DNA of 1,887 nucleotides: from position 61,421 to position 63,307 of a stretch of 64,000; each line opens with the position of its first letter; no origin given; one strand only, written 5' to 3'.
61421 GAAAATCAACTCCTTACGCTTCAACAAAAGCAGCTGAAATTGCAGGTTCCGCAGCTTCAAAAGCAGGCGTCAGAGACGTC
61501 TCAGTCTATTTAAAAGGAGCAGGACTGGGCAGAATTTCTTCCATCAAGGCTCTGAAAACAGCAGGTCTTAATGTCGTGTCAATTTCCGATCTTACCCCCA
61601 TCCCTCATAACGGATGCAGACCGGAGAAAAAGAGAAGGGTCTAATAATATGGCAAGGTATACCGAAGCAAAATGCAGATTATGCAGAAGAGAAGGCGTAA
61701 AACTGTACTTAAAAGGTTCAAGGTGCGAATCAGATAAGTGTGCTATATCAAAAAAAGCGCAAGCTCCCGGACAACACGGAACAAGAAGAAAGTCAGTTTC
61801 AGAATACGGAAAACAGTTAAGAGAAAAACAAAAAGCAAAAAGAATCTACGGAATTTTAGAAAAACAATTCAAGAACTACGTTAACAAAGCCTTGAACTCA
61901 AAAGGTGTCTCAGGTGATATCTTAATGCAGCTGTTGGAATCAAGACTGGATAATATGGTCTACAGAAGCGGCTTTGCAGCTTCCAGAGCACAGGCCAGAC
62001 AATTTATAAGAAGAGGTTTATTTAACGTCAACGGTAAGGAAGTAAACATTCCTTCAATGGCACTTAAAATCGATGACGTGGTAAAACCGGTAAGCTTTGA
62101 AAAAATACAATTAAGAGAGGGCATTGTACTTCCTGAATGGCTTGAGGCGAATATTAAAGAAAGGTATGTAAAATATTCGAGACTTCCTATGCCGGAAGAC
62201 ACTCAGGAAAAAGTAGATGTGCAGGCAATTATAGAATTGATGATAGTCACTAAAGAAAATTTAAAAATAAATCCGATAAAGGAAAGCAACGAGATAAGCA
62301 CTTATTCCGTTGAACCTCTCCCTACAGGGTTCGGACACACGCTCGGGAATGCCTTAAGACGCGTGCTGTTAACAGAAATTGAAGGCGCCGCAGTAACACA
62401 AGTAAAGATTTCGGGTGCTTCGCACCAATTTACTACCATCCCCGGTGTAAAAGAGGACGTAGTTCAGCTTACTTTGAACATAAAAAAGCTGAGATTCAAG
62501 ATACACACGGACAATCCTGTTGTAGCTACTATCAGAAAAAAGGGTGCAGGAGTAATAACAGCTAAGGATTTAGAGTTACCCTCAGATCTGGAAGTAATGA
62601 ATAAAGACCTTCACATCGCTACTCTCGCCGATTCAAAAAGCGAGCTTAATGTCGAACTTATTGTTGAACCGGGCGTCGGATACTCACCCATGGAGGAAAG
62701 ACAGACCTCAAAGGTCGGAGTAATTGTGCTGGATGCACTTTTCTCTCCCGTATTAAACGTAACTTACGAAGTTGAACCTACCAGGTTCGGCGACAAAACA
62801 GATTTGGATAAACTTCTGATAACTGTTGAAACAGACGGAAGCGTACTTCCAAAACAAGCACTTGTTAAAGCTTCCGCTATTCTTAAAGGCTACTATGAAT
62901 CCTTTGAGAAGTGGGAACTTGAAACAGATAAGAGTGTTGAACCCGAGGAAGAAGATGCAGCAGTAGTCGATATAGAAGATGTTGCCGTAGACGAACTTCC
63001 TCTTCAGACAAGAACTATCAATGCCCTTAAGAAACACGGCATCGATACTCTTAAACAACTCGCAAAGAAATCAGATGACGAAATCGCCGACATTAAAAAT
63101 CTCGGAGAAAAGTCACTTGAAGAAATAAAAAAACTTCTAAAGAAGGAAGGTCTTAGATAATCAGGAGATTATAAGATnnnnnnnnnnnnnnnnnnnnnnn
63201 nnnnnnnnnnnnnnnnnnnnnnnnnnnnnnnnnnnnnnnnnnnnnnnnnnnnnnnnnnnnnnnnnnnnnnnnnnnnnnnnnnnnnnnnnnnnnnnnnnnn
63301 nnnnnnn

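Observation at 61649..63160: rpsD and rpoA form one uninterrupted reading frame (apparent S4-RpoA fusion, 503 aa)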

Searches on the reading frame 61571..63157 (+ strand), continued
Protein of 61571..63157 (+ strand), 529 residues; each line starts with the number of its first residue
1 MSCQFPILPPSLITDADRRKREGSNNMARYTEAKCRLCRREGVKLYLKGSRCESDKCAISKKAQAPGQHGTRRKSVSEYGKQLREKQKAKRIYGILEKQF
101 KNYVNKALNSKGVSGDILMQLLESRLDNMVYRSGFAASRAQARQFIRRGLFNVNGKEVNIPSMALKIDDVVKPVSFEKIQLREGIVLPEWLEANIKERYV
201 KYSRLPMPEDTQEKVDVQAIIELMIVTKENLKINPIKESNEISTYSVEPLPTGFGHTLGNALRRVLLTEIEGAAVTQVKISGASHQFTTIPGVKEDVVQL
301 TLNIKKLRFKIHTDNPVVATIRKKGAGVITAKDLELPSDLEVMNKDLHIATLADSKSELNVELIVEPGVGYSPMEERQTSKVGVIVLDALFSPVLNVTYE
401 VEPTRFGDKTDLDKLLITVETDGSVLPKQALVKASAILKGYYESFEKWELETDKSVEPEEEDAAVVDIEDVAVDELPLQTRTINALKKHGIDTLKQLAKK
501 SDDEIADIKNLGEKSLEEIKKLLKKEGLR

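Call 7: find_encoding_contigs(protein=P0005, flank=3000, max_places=8)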
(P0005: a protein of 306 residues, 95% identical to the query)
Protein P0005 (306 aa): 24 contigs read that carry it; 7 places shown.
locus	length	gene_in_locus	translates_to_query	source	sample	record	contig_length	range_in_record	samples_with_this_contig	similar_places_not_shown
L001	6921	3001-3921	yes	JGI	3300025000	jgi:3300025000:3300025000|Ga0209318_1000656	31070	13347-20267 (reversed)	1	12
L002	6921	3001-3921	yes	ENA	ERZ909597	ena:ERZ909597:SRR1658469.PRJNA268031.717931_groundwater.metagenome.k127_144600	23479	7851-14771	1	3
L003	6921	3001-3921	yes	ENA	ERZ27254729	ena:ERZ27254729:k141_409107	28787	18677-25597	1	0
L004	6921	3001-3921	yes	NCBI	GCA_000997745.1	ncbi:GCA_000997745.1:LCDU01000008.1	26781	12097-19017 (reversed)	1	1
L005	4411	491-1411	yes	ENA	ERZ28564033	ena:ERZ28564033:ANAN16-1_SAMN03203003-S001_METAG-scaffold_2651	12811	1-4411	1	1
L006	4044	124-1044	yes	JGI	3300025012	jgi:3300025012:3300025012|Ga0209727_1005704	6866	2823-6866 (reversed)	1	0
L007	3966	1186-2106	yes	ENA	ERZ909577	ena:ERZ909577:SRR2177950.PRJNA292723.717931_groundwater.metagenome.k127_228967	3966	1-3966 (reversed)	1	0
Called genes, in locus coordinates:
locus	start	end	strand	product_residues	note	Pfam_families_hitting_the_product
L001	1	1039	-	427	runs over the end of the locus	PF02403:Seryl_tRNA_N, PF00587:tRNA-synt_2b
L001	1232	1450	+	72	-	PF01176:eIF-1a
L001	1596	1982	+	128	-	PF00416:Ribosomal_S13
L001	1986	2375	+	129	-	PF00411:Ribosomal_S11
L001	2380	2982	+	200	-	PF00163:Ribosomal_S4, PF01479:S4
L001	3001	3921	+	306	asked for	PF01193:RNA_pol_L, PF13656:RNA_pol_L_2 (faint), PF14520:HHH_5 (faint), PF01000:RNA_pol_A_bac, PF03118:RNA_pol_A_CTD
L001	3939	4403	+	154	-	PF01196:Ribosomal_L17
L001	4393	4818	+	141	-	PF00572:Ribosomal_L13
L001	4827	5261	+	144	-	PF00380:Ribosomal_S9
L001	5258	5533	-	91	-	PF13560:HTH_31 (weak), PF12844:HTH_19 (weak), PF01381:HTH_3, PF22495:HTH_92 (weak)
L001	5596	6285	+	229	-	PF20582:UPF0758_N, PF04002:RadC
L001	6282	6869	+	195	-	-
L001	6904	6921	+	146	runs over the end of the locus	PF10502:Peptidase_S26 (faint), PF00717:Peptidase_S24 (weak)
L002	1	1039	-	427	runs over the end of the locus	PF02403:Seryl_tRNA_N, PF00587:tRNA-synt_2b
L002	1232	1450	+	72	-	PF01176:eIF-1a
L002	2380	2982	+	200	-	PF00163:Ribosomal_S4, PF01479:S4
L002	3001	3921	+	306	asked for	PF01193:RNA_pol_L, PF13656:RNA_pol_L_2 (faint), PF14520:HHH_5 (faint), PF01000:RNA_pol_A_bac, PF03118:RNA_pol_A_CTD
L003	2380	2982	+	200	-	PF00163:Ribosomal_S4, PF01479:S4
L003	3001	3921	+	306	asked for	PF01193:RNA_pol_L, PF13656:RNA_pol_L_2 (faint), PF14520:HHH_5 (faint), PF01000:RNA_pol_A_bac, PF03118:RNA_pol_A_CTD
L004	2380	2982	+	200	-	PF00163:Ribosomal_S4, PF01479:S4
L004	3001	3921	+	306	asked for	PF01193:RNA_pol_L, PF13656:RNA_pol_L_2 (faint), PF14520:HHH_5 (faint), PF01000:RNA_pol_A_bac, PF03118:RNA_pol_A_CTD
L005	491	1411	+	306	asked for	PF01193:RNA_pol_L, PF13656:RNA_pol_L_2 (faint), PF14520:HHH_5 (faint), PF01000:RNA_pol_A_bac, PF03118:RNA_pol_A_CTD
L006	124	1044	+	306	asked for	PF01193:RNA_pol_L, PF13656:RNA_pol_L_2 (faint), PF14520:HHH_5 (faint), PF01000:RNA_pol_A_bac, PF03118:RNA_pol_A_CTD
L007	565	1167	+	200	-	PF00163:Ribosomal_S4, PF01479:S4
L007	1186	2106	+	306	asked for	PF01193:RNA_pol_L, PF13656:RNA_pol_L_2 (faint), PF14520:HHH_5 (faint), PF01000:RNA_pol_A_bac, PF03118:RNA_pol_A_CTD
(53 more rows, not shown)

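Call 8: find_encoding_contigs(protein=P0011, flank=3000, max_places=6)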
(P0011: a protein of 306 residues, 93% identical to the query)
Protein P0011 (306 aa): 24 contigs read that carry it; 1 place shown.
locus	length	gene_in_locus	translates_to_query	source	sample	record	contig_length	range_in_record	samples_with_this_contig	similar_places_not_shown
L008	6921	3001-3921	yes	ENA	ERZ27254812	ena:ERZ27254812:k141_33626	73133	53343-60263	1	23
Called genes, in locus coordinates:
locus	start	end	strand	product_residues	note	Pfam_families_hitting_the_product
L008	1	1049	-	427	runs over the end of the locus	PF02403:Seryl_tRNA_N, PF00587:tRNA-synt_2b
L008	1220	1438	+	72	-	PF01176:eIF-1a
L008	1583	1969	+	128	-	PF00416:Ribosomal_S13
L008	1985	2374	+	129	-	PF00411:Ribosomal_S11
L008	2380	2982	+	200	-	PF00163:Ribosomal_S4, PF01479:S4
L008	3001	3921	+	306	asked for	PF01193:RNA_pol_L, PF13656:RNA_pol_L_2 (faint), PF01000:RNA_pol_A_bac, PF03118:RNA_pol_A_CTD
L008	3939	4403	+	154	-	PF01196:Ribosomal_L17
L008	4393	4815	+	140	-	PF00572:Ribosomal_L13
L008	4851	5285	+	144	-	PF00380:Ribosomal_S9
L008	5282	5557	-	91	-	PF13560:HTH_31 (weak), PF12844:HTH_19 (weak), PF01381:HTH_3, PF22495:HTH_92 (weak)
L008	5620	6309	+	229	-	PF20582:UPF0758_N, PF04002:RadC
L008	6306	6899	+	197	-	-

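Call 20: find_encoding_contigs(protein=window:61571-63157:+, flank=1500, max_places=10)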
Protein window:61571-63157:+ (529 aa): no gene with exactly this product is on record in the collection.

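Call 39: search_protein_representatives(protein=window:61649-63157:+)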
Query: 503 residues. Proteins with E-value up to 0.001 (for the whole library): 17241; up to 1e-10: 9200; up to 1e-30: 1765. The best 150 are listed.
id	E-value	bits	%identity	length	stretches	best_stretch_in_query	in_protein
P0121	6.0e-108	378.1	55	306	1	198-503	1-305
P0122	1.3e-104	367.0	58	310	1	198-503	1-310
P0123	3.5e-98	345.9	40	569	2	213-498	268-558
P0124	1.1e-91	324.5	48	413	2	1-146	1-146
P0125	9.1e-85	301.6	49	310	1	201-503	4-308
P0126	2.2e-84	300.4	70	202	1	1-197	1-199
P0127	3.2e-84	299.8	39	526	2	214-502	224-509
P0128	8.0e-82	291.9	49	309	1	201-502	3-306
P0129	7.7e-78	278.8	47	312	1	203-503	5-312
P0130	5.1e-77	276.1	51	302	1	212-494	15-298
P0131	3.6e-76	273.3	48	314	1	204-501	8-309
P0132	7.4e-75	269.0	56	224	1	199-417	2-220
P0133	7.3e-73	262.4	46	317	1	203-502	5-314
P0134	1.4e-70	254.9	44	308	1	203-499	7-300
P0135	9.7e-70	252.1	46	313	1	210-503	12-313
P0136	3.5e-69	250.3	45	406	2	214-421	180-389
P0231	2.1e-57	211.5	49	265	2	18-197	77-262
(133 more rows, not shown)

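Call 42: list_cluster_members(proteins=[window:61649-63157:+, P0124, P0136, P0231])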
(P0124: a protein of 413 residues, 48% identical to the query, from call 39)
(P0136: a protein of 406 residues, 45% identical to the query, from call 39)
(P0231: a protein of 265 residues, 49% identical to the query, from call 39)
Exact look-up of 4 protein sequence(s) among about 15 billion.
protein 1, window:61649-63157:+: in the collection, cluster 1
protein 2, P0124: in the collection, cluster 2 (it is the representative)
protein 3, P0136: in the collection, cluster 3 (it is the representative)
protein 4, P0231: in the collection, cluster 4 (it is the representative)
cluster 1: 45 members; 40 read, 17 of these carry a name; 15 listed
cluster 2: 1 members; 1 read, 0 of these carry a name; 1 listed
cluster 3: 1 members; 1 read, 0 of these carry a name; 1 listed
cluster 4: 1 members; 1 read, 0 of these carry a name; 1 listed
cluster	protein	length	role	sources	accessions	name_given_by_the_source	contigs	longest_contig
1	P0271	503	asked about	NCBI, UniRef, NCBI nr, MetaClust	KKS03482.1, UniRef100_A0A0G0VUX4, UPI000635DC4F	MAG: DNA-directed RNA polymerase subunit alpha [candidate division WWE3 bacterium ... | Multifunctional fusion protein n=3 Tax=Katanobacteria TaxID=422282 RepID=A0A0G0VUX4_UNCKA | status=active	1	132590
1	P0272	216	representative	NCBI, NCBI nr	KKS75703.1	MAG: 30S ribosomal protein S4 [candidate division WWE3 bacterium GW2011_GWA2_42_9]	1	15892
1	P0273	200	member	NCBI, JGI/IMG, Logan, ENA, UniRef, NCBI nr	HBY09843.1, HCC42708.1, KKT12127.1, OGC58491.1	30S ribosomal protein S4 [candidate division WWE3 bacterium RIFOXYC2_FULL_42_13] | Small ribosomal subunit protein uS4 n=2 Tax=Katanobacteria TaxID=422282 ... | MAG: 30S ribosomal protein S4 [candidate division WWE3 bacterium GW2011_GWB2_43_22]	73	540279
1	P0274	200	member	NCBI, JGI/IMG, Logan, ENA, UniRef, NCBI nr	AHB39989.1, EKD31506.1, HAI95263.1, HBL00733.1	MAG: hypothetical protein ACD_77C00315G0002 [uncultured bacterium] | Small ribosomal subunit protein uS4 n=1 Tax=candidate division WWE3 bacterium ... | hypothetical protein P147_WWE3C00001G0042 [candidate division WWE3 bacterium RAAC2_WWE3_1]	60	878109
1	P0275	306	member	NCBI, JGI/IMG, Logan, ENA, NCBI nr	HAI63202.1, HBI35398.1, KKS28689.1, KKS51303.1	MAG: DNA-directed RNA polymerase subunit alpha [candidate division WWE3 bacterium ...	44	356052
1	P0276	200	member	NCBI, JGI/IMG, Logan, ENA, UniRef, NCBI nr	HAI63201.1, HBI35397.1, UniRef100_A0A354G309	TPA: 30S ribosomal protein S4 [candidate division WWE3 bacterium] | Small ribosomal subunit protein uS4 n=1 Tax=candidate division WWE3 bacterium ... | 30S ribosomal protein S4 [candidate division WWE3 bacterium]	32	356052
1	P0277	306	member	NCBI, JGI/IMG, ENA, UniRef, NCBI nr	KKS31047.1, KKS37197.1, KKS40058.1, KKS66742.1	MAG: DNA-directed RNA polymerase subunit alpha [candidate division WWE3 bacterium ... | DNA-directed RNA polymerase subunit alpha n=2 Tax=Katanobacteria TaxID=422282 ...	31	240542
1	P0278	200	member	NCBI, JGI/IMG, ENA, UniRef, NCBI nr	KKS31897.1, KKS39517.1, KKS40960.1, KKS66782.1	30S ribosomal protein S4 [candidate division WWE3 bacterium RIFOXYB1_FULL_43_24] | Small ribosomal subunit protein uS4 n=2 Tax=Katanobacteria TaxID=422282 ... | MAG: 30S ribosomal protein S4 [candidate division WWE3 bacterium GW2011_GWA1_42_12]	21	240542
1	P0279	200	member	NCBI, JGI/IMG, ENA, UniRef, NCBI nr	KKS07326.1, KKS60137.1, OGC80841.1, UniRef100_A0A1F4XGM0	30S ribosomal protein S4 [candidate division WWE3 bacterium RIFOXYD1_FULL_43_17] | Small ribosomal subunit protein uS4 n=3 Tax=Katanobacteria TaxID=422282 ... | MAG: 30S ribosomal protein S4 [candidate division WWE3 bacterium GW2011_GWE1_41_27]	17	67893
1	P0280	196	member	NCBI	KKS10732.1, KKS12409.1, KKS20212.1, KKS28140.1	MAG: 30S ribosomal protein S4, partial [candidate division WWE3 bacterium ...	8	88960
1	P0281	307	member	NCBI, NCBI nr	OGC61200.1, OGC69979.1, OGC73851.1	DNA-directed RNA polymerase subunit alpha [candidate division WWE3 bacterium ... | MAG: DNA-directed RNA polymerase subunit alpha [candidate division WWE3 bacterium ...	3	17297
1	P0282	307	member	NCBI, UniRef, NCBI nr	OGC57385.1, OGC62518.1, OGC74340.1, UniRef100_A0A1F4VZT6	DNA-directed RNA polymerase subunit alpha [candidate division WWE3 bacterium ... | DNA-directed RNA polymerase subunit alpha n=1 Tax=candidate division WWE3 bacterium ... | MAG: DNA-directed RNA polymerase subunit alpha [candidate division WWE3 bacterium ...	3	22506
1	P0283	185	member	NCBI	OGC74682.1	30S ribosomal protein S4, partial [candidate division WWE3 bacterium RIFOXYC1_FULL_42_17]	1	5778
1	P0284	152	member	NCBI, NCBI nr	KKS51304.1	MAG: 30S ribosomal protein S4 [candidate division WWE3 bacterium GW2011_GWE2_42_25]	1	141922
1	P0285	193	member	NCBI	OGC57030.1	30S ribosomal protein S4, partial [candidate division WWE3 bacterium RIFOXYA1_FULL_41_11]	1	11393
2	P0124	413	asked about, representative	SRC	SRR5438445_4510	-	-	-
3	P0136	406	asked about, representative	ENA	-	-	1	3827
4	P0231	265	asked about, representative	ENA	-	-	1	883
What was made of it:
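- On Genuine natural gene fusion (Rosetta-stone protein): 1 contig is fused, against 32-44 intact contigs of identical protein sequence (call 42).
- Tried and rejected: Call 42 shows it is KKS03482.1, hidden as a non-representative cluster member.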

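Call 46: find_encoding_contigs(protein=P0280, flank=300, max_places=10)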
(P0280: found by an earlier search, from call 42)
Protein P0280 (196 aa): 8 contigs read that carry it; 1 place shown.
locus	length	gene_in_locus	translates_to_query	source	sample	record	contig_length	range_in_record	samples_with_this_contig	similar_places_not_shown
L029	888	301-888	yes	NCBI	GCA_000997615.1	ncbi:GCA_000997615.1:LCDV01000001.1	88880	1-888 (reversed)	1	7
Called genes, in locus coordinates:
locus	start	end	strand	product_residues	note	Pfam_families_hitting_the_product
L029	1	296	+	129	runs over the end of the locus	PF00411:Ribosomal_S11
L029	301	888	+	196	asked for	PF00163:Ribosomal_S4, PF01479:S4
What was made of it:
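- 62236..62237 (+): Recurrent assembly breakpoint. Eight GW2011 GenBank contigs end at 62236. LCER01000025.1 joins 62236 to a point 114 nt downstream in the intact sequence. P0280, a 196-aa partial S4, on 8 contigs (calls 42, 46).
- On MAG local assembly error / collapsed scaffold gap: 8 contigs end at 62236 (calls 42, 46).
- A minor allele would create an assembly-graph bubble and could contribute to the recurrent contig breaks at this site (calls 42, 46).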

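Call 52: find_encoding_contigs(protein=P0272, flank=2500, max_places=4)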
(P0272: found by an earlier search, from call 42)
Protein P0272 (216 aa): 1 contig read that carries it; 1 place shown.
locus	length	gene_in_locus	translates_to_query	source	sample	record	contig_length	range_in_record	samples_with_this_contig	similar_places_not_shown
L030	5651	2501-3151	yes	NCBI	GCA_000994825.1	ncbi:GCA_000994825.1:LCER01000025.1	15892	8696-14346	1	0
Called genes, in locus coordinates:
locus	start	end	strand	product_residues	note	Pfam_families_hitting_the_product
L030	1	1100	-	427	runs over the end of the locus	PF02403:Seryl_tRNA_N, PF00587:tRNA-synt_2b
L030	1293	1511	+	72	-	PF01176:eIF-1a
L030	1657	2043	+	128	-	PF00416:Ribosomal_S13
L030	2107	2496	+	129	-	PF00411:Ribosomal_S11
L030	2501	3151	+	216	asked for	PF00163:Ribosomal_S4, PF01479:S4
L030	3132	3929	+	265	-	PF01193:RNA_pol_L, PF01000:RNA_pol_A_bac, PF14520:HHH_5 (faint), PF03118:RNA_pol_A_CTD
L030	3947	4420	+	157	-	PF01196:Ribosomal_L17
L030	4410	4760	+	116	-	PF00572:Ribosomal_L13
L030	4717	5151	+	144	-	PF00380:Ribosomal_S9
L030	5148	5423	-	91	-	PF13560:HTH_31 (weak), PF01381:HTH_3, PF22495:HTH_92 (weak)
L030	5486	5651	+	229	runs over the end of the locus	PF20582:UPF0758_N, PF04002:RadC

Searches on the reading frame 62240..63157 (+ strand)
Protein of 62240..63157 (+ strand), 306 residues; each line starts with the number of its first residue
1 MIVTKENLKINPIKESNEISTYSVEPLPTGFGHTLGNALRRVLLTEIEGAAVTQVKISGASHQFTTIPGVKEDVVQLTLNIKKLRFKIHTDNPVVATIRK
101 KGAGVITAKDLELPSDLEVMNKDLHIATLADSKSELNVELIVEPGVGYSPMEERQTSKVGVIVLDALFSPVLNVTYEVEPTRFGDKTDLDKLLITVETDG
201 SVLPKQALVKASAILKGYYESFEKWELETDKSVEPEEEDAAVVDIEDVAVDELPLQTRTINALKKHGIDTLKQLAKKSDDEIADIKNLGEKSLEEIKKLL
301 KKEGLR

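Call 19: find_encoding_contigs(protein=window:62240-63157:+, flank=1500, max_places=10)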
Protein window:62240-63157:+ (306 aa): 23 contigs read that carry it; 2 places shown.
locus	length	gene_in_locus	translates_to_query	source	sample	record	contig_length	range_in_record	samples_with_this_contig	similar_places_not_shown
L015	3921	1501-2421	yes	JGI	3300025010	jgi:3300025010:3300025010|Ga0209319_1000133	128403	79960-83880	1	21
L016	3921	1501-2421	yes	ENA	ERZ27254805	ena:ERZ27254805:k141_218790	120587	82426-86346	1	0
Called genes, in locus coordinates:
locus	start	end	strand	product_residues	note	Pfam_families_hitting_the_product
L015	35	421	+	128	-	PF00416:Ribosomal_S13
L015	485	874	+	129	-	PF00411:Ribosomal_S11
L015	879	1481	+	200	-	PF00163:Ribosomal_S4, PF01479:S4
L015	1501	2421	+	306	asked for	PF01193:RNA_pol_L, PF14520:HHH_5 (faint), PF01000:RNA_pol_A_bac, PF03118:RNA_pol_A_CTD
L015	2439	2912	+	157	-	PF01196:Ribosomal_L17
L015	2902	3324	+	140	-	PF00572:Ribosomal_L13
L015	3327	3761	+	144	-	PF00380:Ribosomal_S9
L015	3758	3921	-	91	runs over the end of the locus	PF13560:HTH_31 (weak), PF01381:HTH_3, PF22495:HTH_92 (weak)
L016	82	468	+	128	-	PF00416:Ribosomal_S13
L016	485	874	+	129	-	PF00411:Ribosomal_S11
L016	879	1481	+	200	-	PF00163:Ribosomal_S4, PF01479:S4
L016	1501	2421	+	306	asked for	PF01193:RNA_pol_L, PF14520:HHH_5 (faint), PF01000:RNA_pol_A_bac, PF03118:RNA_pol_A_CTD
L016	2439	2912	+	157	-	PF01196:Ribosomal_L17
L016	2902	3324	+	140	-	PF00572:Ribosomal_L13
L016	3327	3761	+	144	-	PF00380:Ribosomal_S9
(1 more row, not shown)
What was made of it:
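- The RpoA gene call is listed in 78 index blocks (call 19).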
